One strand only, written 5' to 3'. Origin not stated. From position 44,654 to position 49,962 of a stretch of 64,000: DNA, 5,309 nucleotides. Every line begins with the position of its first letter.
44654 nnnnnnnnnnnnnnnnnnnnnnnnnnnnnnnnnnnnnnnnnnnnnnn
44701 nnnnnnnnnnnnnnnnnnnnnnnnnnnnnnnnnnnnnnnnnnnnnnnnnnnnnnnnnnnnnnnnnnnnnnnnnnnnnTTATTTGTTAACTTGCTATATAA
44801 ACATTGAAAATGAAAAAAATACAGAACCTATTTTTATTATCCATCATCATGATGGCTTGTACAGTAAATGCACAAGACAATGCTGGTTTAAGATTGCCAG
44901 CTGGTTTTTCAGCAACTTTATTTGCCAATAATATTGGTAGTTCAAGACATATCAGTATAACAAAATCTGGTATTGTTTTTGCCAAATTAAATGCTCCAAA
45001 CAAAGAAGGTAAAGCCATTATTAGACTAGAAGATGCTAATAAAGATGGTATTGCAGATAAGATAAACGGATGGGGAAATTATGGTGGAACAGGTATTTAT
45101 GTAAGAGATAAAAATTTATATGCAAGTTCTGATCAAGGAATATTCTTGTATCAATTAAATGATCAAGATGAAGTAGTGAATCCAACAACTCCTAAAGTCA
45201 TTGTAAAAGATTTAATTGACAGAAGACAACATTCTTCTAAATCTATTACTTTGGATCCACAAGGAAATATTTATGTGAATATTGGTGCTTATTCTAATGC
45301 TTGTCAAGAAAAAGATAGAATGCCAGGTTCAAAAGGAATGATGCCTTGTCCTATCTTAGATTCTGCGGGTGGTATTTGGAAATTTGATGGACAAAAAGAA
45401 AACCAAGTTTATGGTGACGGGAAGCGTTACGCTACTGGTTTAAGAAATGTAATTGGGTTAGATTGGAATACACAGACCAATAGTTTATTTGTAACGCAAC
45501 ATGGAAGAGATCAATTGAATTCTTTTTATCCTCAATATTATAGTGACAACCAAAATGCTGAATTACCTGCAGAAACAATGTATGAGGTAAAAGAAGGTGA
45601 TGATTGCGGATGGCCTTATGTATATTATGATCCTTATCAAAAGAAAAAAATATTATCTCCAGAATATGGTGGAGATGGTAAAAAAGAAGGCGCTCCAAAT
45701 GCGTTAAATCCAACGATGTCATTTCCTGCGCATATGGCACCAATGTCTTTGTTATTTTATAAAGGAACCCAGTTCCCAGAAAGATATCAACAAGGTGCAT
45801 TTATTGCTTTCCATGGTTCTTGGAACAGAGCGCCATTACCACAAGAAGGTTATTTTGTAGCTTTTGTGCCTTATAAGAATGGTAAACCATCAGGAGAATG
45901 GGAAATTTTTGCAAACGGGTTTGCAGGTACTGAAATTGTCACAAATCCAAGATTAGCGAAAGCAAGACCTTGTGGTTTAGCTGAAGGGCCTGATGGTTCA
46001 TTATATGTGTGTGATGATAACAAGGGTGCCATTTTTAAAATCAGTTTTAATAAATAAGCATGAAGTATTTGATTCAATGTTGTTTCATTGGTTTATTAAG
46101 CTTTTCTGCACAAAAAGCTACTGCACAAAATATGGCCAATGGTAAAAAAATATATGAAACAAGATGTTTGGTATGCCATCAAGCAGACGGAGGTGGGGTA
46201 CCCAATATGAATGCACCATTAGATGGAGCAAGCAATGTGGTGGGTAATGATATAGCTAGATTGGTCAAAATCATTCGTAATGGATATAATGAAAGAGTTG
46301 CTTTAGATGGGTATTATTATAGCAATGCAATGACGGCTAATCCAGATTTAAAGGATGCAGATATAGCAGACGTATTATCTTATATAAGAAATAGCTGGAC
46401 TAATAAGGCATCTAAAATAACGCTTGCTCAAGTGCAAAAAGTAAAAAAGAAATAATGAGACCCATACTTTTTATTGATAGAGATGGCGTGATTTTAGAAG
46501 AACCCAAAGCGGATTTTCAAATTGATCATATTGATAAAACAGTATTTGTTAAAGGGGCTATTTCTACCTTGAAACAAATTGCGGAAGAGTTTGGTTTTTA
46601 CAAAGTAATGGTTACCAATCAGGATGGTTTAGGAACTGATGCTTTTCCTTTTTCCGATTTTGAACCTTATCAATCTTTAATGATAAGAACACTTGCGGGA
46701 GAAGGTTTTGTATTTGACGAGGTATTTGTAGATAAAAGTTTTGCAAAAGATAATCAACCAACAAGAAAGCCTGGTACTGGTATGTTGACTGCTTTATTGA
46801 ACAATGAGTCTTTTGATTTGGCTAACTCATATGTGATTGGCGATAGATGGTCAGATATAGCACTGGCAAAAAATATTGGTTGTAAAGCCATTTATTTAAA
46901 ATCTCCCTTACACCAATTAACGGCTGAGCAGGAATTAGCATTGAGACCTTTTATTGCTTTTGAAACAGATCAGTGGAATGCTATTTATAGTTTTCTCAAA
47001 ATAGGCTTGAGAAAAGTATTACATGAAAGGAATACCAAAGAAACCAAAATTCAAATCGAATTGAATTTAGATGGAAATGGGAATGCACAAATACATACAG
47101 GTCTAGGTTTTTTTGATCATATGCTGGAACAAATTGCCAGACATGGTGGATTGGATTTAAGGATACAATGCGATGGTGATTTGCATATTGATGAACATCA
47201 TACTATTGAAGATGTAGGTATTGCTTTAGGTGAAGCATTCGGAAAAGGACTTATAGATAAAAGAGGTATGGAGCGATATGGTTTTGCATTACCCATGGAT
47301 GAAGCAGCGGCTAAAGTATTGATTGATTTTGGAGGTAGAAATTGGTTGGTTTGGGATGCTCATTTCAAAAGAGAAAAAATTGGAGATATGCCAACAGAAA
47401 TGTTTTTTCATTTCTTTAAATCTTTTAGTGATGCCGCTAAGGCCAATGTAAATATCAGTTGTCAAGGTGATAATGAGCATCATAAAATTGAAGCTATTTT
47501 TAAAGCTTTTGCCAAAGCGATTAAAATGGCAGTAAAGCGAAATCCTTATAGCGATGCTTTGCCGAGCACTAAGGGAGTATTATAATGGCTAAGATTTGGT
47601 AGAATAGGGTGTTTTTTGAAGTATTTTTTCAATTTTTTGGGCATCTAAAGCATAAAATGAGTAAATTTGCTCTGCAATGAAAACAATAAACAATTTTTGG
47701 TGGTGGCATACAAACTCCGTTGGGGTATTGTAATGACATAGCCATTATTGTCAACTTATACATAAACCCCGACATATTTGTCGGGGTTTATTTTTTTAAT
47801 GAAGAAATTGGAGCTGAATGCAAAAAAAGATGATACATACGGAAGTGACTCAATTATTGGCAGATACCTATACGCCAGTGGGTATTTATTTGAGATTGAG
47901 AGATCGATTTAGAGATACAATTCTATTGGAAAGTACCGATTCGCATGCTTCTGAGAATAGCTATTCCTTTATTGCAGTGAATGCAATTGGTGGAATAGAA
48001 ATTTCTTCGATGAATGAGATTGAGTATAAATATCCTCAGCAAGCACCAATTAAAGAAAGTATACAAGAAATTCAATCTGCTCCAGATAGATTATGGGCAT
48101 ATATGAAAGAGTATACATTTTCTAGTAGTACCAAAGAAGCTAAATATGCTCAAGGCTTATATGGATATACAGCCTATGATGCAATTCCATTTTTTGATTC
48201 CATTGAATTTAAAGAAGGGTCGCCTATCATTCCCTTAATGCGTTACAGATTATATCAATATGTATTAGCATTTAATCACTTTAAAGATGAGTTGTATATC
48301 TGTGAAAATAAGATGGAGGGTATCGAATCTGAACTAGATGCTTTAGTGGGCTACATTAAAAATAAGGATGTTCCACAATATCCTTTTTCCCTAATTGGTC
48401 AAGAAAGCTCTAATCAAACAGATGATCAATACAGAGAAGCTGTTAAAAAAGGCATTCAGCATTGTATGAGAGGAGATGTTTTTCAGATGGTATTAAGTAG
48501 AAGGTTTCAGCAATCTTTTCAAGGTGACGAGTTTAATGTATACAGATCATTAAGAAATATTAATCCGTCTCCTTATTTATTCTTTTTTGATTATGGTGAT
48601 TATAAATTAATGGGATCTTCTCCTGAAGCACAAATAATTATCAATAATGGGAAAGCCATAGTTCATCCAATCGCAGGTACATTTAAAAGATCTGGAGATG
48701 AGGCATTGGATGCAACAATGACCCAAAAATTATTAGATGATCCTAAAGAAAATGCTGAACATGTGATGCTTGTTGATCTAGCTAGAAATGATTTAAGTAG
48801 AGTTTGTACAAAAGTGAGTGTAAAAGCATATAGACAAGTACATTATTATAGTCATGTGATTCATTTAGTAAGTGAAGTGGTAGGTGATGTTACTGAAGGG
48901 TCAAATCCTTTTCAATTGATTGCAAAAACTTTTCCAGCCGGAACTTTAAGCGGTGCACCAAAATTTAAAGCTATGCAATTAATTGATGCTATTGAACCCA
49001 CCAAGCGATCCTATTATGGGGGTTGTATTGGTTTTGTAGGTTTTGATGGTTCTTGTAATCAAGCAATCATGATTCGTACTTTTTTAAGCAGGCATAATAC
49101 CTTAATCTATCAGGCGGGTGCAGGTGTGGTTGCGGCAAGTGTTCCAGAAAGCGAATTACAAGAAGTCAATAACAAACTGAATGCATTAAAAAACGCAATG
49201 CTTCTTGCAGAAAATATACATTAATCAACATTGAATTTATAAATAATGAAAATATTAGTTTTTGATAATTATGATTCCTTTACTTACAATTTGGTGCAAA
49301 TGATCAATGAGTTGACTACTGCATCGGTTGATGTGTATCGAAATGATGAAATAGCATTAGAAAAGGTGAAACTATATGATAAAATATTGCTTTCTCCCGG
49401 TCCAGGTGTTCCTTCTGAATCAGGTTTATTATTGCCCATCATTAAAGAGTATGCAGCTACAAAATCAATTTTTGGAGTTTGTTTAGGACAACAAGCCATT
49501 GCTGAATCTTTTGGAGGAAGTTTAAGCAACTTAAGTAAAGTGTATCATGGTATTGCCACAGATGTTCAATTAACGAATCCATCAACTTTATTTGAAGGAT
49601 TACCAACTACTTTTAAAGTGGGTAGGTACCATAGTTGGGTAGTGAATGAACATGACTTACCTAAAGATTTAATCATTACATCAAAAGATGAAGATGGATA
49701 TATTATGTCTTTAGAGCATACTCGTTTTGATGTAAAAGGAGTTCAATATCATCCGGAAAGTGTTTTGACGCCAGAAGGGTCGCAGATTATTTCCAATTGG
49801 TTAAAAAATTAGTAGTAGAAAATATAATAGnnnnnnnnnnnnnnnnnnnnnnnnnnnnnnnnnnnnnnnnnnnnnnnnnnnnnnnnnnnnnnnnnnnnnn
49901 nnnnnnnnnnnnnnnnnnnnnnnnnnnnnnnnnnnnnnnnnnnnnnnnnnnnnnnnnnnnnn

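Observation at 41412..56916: trp operon nested inside the his operon: hisH-A-F-IE placed behind a Trp-sensing attenuator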

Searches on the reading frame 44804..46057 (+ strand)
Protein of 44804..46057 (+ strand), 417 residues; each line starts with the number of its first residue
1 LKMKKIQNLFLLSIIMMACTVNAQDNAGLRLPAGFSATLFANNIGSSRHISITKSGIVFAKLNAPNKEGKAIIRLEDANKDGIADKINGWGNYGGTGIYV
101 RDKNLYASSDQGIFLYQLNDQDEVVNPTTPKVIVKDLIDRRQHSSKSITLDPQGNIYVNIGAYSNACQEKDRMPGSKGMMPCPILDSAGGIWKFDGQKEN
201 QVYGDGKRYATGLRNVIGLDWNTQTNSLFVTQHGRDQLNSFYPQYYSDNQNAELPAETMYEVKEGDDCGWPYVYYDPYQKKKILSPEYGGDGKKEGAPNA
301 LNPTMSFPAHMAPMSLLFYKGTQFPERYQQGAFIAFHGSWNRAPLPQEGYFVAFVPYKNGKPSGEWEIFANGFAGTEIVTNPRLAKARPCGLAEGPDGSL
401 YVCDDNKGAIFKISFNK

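Call 3: search_protein_families(library=ncbifam, proteins=[window:44804-46057:+])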
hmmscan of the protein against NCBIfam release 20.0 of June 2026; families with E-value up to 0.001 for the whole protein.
window:44804-46057:+ (417 aa): 2 families
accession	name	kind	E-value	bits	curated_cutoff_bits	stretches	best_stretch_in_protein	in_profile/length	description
TIGR02604.1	Piru_Ver_Nterm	subfamily_domain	1e-14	54.7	122.2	1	65-404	42-338/367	PVC-type heme-binding CxxCH protein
NF033206.1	ScyE_fam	subfamily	0.00056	19.5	80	0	186-237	231-275/333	ScyD/ScyE family protein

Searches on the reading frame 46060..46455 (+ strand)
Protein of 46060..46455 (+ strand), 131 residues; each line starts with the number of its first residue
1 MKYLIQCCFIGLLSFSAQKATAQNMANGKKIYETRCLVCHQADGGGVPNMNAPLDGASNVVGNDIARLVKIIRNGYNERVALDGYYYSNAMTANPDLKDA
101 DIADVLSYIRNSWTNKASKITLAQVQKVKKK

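Call 3: search_protein_families(library=ncbifam, proteins=[window:46060-46455:+])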
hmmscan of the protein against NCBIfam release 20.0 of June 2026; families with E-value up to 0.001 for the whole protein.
window:46060-46455:+ (131 aa): 4 families
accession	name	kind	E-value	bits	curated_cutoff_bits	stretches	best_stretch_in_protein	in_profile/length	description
TIGR00782.1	ccoP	equivalog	7.6e-08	32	179.95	1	23-117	105-197/285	cytochrome-c oxidase, cbb3-type subunit III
NF045930.1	Cytc6PetJCyano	equivalog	2.5e-06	27.4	135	1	8-79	10-83/110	cytochrome c6 PetJ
NF050122.1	bc1_QcrC_actin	exception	0.00013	21.3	200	1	17-51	33-66/253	cytochrome bc1 complex diheme cytochrome c subunit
TIGR02603.1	CxxCH_TIGR02603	domain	0.00023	21.1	68.15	0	24-48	2-26/134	putative heme-binding domain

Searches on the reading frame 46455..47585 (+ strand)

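Call 3: search_protein_families(library=ncbifam, proteins=[window:46455-47585:+])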
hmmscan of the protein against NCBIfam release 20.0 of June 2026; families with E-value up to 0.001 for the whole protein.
window:46455-47585:+ (376 aa): 20 families
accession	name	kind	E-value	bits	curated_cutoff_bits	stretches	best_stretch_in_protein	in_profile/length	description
NF003937.0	PRK05446.1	equivalog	8.7e-149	495.3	443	1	2-376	3-355/355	bifunctional histidinol-phosphatase/imidazoleglycerol-phosphate dehydratase HisB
NF002111.0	PRK00951.2-1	equivalog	9.8e-79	263.4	231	1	186-376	4-194/194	imidazoleglycerol-phosphate dehydratase HisB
NF002109.0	PRK00951.1-5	equivalog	5.7e-71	238.4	278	1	186-376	3-196/196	imidazoleglycerol-phosphate dehydratase HisB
NF002116.0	PRK00951.2-6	equivalog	3.2e-68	229.6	269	1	187-376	5-197/197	imidazoleglycerol-phosphate dehydratase HisB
NF002106.0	PRK00951.1-1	equivalog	7.6e-67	224.8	283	1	185-376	3-197/197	imidazoleglycerol-phosphate dehydratase HisB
NF002107.0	PRK00951.1-2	equivalog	1.4e-64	217.3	267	1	186-376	2-194/194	imidazoleglycerol-phosphate dehydratase HisB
NF002115.0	PRK00951.2-5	equivalog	1.7e-61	207.4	289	1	186-376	3-195/195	imidazoleglycerol-phosphate dehydratase HisB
NF002113.0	PRK00951.2-3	equivalog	2.3e-61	207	288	1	189-375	5-189/190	imidazoleglycerol-phosphate dehydratase HisB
NF002108.0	PRK00951.1-3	equivalog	5e-61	206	328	1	186-376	10-203/205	imidazoleglycerol-phosphate dehydratase HisB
NF002114.0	PRK00951.2-4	equivalog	3.8e-60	202.8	189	1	190-376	4-190/190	imidazoleglycerol-phosphate dehydratase HisB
NF002112.0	PRK00951.2-2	equivalog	7.8e-60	201.9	315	1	188-376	4-194/194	imidazoleglycerol-phosphate dehydratase HisB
NF002110.2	PRK00951.1-6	equivalog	2.7e-58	197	266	1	190-376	5-199/199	imidazoleglycerol-phosphate dehydratase HisB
TIGR01261.1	hisB_Nterm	equivalog_domain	4.4e-49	166.1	140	1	3-150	2-148/161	histidinol-phosphatase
NF010121.0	PRK13598.1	equivalog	4.2e-42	144.1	295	1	186-376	3-193/193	imidazoleglycerol-phosphate dehydratase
TIGR01656.1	Histidinol-ppas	subfamily_domain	1.8e-31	109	84.15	1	4-146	2-143/149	histidinol-phosphate phosphatase domain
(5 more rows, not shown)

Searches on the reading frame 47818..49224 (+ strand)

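Call 3: search_protein_families(library=ncbifam, proteins=[window:47818-49224:+])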
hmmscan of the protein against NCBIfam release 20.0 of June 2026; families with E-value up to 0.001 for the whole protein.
window:47818-49224:+ (468 aa): 26 families (the best 25 are shown)
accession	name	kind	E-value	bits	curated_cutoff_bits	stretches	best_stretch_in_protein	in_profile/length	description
TIGR00564.1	trpE_most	equivalog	4.9e-120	401.6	517.7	1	15-460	1-453/455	anthranilate synthase component I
TIGR01820.1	TrpE-arch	equivalog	6e-114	381.8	512.05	1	20-461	1-448/449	anthranilate synthase component I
NF010086.0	PRK13571.1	equivalog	2.3e-104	349.7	693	1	10-467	27-503/510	anthranilate synthase component I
NF010087.0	PRK13572.1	equivalog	4.6e-89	299.1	580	1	16-462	7-432/435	anthranilate synthase component I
NF010089.0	PRK13574.1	equivalog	2.6e-82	277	527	1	27-461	19-418/421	anthranilate synthase component I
NF010079.0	PRK13564.1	equivalog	2.9e-79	267.2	471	1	87-465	122-515/521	anthranilate synthase component 1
TIGR01824.1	PabB-clade2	equivalog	5.9e-76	256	408.55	1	197-457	91-355/355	aminodeoxychorismate synthase, component I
NF006563.0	PRK09070.1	equivalog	7.6e-74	249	514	1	34-461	25-444/447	aminodeoxychorismate synthase component I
NF004610.0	PRK05940.1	equivalog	2.7e-72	244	568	1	97-464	87-462/467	anthranilate synthase component I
TIGR00565.1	trpE_proteo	equivalog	3.4e-69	234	494.65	1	137-461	153-493/498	anthranilate synthase component I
TIGR00553.1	pabB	equivalog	8.3e-67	225.7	328.4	1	116-455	3-327/329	aminodeoxychorismate synthase component I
NF010082.0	PRK13567.1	equivalog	5.5e-66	223.2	576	1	33-457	23-463/468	anthranilate synthase component I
NF010081.0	PRK13566.1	equivalog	1.1e-61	209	645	1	108-461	153-507/729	anthranilate synthase component I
NF012009.0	PRK15465.1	equivalog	3.5e-56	190.6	622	1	110-457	102-447/453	aminodeoxychorismate synthase component 1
NF005009.0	PRK06404.1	equivalog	2e-55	188.4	422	1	195-454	97-347/351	anthranilate synthase component I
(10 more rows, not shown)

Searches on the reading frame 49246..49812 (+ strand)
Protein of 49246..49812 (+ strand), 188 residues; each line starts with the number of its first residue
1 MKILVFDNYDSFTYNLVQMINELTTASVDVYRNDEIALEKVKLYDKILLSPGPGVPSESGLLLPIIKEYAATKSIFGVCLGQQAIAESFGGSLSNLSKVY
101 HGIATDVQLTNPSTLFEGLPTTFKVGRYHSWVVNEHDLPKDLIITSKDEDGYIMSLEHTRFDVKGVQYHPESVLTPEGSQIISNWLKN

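Call 3: search_protein_families(library=ncbifam, proteins=[window:49246-49812:+])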
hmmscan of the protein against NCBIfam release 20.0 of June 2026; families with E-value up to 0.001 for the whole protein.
window:49246-49812:+ (188 aa): 22 families
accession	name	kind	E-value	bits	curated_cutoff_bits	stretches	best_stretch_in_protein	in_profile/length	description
NF011201.0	PRK14607.1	equivalog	1.3e-61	209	670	1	2-187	1-187/534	bifunctional anthranilate synthase component II/anthranilate phosphoribosyltransferase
NF005367.0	PRK06895.1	equivalog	1.4e-57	194.7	265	1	1-187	2-187/190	anthranilate synthase component II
NF005849.0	PRK07765.1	equivalog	3e-57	193.4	308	1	1-187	1-190/219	aminodeoxychorismate/anthranilate synthase component II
NF005799.0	PRK07649.1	equivalog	4.9e-51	173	327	1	3-187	2-186/195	aminodeoxychorismate/anthranilate synthase component II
TIGR00566.1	trpG_papA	subfamily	1.1e-50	172.1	121.05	1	3-187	2-191/192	glutamine amidotransferase of anthranilate synthase or aminodeoxychorismate synthase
NF005946.0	PRK08007.1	equivalog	1e-49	168.6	332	1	3-187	2-186/187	aminodeoxychorismate synthase component 2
NF010081.0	PRK13566.1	equivalog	2.4e-46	158.3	645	1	2-186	530-717/729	anthranilate synthase component I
TIGR01815.1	TrpE-clade3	equivalog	4.2e-44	150.7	739.15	1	2-179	518-695/717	anthranilate synthase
NF006462.0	PRK08857.1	equivalog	4.3e-44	150.5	345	1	3-187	2-191/193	aminodeoxychorismate/anthranilate synthase component II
NF005271.0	PRK06774.1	equivalog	2.8e-43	147.5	340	1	3-188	2-191/191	aminodeoxychorismate synthase component II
NF041322.1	Anth_synII_Halo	equivalog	1.9e-37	128.8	320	1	6-187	2-188/190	anthranilate synthase component II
TIGR01823.1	PabB-fungal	equivalog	2.2e-34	118.8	442.55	1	2-187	7-202/742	aminodeoxychorismate synthase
NF007073.0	PRK09522.1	equivalog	2e-33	116.1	738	1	2-184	3-185/531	bifunctional anthranilate synthase glutamate amidotransferase component TrpG/anthranilate phosphoribosyltransferase TrpD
NF004169.0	PRK05637.1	equivalog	4.9e-27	94.9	332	1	3-184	5-201/210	anthranilate synthase component II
NF001975.0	PRK00758.1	equivalog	1.1e-23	83.8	198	1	1-187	2-180/185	GMP synthase subunit A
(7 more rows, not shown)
